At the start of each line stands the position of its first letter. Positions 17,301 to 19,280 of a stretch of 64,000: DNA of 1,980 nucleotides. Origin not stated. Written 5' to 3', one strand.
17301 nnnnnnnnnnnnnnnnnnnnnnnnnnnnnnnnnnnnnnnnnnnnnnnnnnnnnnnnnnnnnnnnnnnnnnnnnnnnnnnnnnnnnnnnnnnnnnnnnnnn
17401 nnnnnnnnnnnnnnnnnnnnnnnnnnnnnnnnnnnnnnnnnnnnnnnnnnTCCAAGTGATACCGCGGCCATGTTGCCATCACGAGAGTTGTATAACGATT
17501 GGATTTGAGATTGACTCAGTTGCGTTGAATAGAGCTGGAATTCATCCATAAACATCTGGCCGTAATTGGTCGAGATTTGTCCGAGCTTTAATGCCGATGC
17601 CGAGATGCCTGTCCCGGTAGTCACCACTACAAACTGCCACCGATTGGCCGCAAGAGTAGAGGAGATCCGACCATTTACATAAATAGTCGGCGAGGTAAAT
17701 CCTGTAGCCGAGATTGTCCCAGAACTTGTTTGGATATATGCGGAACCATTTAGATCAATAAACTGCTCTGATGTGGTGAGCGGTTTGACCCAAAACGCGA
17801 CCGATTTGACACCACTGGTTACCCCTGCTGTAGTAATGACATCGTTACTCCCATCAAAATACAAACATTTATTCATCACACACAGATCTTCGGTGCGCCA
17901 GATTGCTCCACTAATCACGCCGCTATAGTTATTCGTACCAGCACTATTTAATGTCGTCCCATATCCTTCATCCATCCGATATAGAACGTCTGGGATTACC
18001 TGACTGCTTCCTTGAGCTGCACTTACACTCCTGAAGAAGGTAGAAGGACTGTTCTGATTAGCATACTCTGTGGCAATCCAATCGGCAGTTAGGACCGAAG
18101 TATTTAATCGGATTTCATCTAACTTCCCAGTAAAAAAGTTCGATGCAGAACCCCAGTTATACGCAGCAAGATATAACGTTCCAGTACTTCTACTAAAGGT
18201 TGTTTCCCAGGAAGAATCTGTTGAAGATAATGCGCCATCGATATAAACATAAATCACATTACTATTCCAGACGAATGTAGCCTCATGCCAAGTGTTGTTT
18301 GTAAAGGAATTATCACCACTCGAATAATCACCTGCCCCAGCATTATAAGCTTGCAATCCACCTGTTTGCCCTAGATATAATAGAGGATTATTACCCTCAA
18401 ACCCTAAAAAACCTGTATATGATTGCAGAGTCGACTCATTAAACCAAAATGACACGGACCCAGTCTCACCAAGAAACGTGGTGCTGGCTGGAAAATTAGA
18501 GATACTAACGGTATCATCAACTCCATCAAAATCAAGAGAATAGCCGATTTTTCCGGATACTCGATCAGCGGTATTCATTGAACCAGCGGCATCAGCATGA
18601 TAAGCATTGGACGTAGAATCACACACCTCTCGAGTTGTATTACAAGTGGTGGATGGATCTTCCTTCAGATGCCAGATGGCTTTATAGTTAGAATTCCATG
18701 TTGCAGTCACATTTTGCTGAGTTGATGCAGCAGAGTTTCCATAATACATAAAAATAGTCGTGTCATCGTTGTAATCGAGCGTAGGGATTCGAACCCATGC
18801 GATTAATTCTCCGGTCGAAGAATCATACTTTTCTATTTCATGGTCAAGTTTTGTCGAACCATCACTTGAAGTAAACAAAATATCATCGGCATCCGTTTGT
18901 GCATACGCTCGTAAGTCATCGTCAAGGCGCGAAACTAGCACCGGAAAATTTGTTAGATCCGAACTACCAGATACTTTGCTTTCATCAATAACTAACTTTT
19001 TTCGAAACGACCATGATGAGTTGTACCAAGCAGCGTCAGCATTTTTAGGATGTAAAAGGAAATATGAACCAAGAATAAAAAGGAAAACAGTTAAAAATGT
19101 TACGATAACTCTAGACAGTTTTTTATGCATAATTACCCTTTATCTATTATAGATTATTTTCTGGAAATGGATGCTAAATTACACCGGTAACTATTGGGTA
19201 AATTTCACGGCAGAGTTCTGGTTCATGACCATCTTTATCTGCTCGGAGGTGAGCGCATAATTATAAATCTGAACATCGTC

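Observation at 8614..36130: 27.5-kb co-oriented array of five giant paralogous LamG/ConA-repeat surface proteins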

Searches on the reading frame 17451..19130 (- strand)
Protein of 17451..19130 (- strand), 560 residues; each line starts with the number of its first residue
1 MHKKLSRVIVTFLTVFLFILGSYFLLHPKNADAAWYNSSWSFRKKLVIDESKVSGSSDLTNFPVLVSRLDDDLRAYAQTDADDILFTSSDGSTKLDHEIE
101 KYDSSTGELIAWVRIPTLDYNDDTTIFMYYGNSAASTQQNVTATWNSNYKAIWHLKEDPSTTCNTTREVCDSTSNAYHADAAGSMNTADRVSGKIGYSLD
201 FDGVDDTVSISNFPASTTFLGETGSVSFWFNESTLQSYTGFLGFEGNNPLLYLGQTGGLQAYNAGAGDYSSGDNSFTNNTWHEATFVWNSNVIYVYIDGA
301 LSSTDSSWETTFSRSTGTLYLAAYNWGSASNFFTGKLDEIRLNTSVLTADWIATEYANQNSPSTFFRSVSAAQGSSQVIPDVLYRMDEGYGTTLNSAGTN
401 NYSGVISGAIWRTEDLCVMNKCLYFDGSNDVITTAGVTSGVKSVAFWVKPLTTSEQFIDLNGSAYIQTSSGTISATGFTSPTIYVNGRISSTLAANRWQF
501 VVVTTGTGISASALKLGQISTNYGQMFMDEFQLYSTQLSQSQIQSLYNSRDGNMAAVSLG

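Call 61: find_related_loci(query=window:17451-19130:-, collection=metagenome_contigs, flank=10000)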
Query window:17451-19130:- (560 aa) in metagenome_contigs; peptide patterns used: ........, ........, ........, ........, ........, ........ (x = any residue, [..] = any of these).
223 stretches matched a pattern; 104 encode a relative of the query (tblastn E <= 1e-3); the best 80 are kept; 79 distinct loci.
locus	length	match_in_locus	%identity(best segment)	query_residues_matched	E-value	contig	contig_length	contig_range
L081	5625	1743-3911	40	30-375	2e-68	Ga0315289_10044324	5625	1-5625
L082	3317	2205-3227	40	35-366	3e-63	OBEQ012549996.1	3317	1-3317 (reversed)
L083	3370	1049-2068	37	33-365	5e-59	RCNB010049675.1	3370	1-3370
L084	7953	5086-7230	37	33-373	5e-55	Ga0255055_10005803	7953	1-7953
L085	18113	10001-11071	38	24-366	4e-54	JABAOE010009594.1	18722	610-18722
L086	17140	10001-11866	35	2-365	2e-53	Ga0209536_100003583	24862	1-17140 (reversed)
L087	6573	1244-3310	36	17-382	2e-53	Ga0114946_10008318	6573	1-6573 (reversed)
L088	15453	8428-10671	36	1-385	6e-53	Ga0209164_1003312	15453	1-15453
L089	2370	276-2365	38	30-366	3e-53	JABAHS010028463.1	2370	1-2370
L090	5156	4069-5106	35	35-366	1e-52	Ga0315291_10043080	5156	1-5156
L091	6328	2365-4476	36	31-376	2e-52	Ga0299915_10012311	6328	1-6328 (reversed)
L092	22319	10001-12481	37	23-373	6e-52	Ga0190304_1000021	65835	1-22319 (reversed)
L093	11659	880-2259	35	18-373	2e-51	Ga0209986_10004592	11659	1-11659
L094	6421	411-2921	36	2-382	3e-51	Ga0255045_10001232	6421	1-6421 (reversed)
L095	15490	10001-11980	36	22-366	6e-51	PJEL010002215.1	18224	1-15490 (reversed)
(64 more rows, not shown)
